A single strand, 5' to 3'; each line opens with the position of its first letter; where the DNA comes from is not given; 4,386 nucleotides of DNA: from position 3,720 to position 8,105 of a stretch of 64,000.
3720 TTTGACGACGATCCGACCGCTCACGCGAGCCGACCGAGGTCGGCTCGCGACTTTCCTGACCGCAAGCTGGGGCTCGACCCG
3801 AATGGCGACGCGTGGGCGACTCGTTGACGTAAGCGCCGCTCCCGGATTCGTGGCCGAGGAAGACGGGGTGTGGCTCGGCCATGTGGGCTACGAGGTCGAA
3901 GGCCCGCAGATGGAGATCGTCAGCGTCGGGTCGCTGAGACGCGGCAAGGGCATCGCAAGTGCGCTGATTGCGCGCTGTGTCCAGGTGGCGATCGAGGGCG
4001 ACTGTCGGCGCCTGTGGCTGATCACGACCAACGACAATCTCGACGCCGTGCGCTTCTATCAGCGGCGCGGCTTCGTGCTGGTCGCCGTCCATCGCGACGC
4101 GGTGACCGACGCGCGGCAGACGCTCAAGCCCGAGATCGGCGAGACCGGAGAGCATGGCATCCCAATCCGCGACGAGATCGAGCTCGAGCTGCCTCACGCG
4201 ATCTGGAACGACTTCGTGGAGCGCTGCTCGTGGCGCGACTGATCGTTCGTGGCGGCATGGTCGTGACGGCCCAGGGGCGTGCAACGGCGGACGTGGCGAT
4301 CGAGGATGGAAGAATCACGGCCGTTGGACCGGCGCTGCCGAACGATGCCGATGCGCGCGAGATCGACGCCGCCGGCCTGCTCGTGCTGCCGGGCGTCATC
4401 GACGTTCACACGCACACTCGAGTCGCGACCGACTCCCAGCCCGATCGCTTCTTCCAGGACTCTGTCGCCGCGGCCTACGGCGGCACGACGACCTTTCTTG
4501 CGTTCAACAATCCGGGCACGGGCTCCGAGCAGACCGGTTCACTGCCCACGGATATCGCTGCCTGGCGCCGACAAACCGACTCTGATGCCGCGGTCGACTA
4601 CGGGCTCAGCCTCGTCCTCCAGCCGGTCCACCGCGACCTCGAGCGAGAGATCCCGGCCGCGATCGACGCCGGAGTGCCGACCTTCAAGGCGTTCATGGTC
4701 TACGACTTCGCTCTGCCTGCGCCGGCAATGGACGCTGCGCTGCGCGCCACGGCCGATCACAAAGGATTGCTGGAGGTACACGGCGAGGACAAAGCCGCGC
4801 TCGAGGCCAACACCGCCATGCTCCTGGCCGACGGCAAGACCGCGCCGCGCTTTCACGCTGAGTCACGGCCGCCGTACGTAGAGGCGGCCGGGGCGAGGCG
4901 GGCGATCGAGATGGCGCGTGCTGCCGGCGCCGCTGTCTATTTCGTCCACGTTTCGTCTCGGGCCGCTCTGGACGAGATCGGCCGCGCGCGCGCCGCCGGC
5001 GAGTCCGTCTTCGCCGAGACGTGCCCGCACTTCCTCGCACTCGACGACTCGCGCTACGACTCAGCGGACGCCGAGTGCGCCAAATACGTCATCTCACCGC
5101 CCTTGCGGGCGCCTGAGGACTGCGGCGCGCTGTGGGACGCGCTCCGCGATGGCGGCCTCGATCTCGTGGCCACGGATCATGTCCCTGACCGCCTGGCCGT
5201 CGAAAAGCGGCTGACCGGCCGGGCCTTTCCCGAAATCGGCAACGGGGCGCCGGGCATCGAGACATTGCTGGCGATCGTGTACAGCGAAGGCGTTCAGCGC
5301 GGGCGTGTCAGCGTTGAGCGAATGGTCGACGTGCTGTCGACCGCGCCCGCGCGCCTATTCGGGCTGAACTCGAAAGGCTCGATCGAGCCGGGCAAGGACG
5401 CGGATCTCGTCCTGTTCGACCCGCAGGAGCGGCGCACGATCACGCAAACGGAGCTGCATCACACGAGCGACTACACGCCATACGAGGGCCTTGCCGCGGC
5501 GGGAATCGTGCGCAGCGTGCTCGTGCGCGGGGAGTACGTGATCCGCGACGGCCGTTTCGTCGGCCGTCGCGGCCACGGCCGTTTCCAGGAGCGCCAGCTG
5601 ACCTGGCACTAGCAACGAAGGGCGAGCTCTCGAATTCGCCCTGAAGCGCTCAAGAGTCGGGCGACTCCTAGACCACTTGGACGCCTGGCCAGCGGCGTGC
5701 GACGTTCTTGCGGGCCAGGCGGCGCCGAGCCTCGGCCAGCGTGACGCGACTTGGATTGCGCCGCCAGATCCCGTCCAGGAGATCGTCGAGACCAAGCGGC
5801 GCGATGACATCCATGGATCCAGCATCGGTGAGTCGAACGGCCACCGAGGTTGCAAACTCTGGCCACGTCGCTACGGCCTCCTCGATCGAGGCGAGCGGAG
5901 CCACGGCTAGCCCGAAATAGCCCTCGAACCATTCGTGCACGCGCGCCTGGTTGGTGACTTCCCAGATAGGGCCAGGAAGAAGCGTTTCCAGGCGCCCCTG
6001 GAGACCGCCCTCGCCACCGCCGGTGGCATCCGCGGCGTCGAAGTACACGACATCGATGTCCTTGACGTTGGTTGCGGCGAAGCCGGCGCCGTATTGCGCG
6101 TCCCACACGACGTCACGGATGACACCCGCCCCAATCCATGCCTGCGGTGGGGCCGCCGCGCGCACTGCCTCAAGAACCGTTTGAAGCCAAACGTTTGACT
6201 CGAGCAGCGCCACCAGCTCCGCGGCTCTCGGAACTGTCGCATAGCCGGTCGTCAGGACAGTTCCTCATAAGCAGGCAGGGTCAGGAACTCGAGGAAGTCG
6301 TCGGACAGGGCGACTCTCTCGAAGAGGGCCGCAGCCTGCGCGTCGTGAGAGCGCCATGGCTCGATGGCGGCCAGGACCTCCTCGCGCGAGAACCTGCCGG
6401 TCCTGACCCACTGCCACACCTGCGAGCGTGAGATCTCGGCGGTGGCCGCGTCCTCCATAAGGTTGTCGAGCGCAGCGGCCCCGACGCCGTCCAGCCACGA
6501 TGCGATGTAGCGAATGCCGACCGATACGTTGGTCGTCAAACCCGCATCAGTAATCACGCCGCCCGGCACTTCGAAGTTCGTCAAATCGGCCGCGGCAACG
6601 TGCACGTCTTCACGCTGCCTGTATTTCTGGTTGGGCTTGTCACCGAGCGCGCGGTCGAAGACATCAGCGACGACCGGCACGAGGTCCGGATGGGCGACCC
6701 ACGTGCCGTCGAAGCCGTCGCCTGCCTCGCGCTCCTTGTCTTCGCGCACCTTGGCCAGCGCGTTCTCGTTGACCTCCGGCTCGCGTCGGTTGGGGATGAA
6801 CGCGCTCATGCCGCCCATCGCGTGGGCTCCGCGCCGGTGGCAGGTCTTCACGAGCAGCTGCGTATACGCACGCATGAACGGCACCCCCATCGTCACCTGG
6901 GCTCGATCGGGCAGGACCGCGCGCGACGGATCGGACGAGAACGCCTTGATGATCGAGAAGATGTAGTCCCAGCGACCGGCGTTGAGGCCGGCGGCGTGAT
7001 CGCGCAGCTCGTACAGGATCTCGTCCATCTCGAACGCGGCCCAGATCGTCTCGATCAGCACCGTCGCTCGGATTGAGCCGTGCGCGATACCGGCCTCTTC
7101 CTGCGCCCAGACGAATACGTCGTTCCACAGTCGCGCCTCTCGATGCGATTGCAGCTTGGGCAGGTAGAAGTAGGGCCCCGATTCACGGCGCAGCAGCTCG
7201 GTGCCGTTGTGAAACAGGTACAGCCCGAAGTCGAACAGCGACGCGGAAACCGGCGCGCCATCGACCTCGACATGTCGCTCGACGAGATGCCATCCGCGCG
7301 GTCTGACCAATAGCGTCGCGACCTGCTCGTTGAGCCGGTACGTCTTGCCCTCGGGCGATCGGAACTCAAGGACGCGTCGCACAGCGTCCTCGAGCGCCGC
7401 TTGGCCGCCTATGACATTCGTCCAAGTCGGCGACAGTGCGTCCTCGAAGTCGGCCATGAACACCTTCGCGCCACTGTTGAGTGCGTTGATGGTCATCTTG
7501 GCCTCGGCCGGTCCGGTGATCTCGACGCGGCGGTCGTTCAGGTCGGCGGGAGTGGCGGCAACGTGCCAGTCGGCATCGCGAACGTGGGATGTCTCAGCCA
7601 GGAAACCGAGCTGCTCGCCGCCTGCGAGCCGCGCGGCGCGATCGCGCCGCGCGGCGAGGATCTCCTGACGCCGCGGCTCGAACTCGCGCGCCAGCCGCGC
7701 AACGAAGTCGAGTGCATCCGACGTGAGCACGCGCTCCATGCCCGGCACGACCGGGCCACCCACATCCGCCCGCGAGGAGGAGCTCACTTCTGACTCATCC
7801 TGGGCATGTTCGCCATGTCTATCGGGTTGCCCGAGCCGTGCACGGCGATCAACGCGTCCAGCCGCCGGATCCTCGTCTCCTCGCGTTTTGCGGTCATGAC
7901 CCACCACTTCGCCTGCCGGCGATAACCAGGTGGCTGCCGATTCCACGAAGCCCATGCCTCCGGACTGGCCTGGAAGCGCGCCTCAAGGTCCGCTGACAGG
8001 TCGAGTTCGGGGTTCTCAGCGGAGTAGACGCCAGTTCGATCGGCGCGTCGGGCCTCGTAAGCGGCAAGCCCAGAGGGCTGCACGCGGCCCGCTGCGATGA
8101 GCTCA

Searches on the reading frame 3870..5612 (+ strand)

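Call 59: search_protein_families(library=pfam, proteins=[window:3870-5612:+], max_evalue=0.00001)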
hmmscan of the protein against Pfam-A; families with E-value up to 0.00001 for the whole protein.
window:3870-5612:+ (580 aa): 2 families
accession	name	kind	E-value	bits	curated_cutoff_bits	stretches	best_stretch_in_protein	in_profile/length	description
PF01979.26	Amidohydro_1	-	7.5e-21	75.2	25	1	171-556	1-344/345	Amidohydrolase family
PF07969.17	Amidohydro_3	-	2e-16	61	29.7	1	477-557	404-471/472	Amidohydrolase family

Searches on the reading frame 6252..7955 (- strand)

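Call 59: search_protein_families(library=pfam, proteins=[window:6252-7955:-], max_evalue=0.00001)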
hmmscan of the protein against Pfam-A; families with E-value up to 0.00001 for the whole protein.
window:6252-7955:- (567 aa): 3 families
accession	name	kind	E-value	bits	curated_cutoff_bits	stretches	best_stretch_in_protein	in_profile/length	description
PF01274.28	MS_TIM-barrel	-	1.7e-106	355.2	26.4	1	214-459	1-246/248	Malate synthase, TIM barrel domain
PF20659.2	MS_C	-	2e-24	86.8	23.1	1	468-526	2-60/118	Malate synthase, C-terminal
PF20656.2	MS_N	-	6.3e-14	51.7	23.5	1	64-124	4-64/64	Malate synthase, N-terminal domain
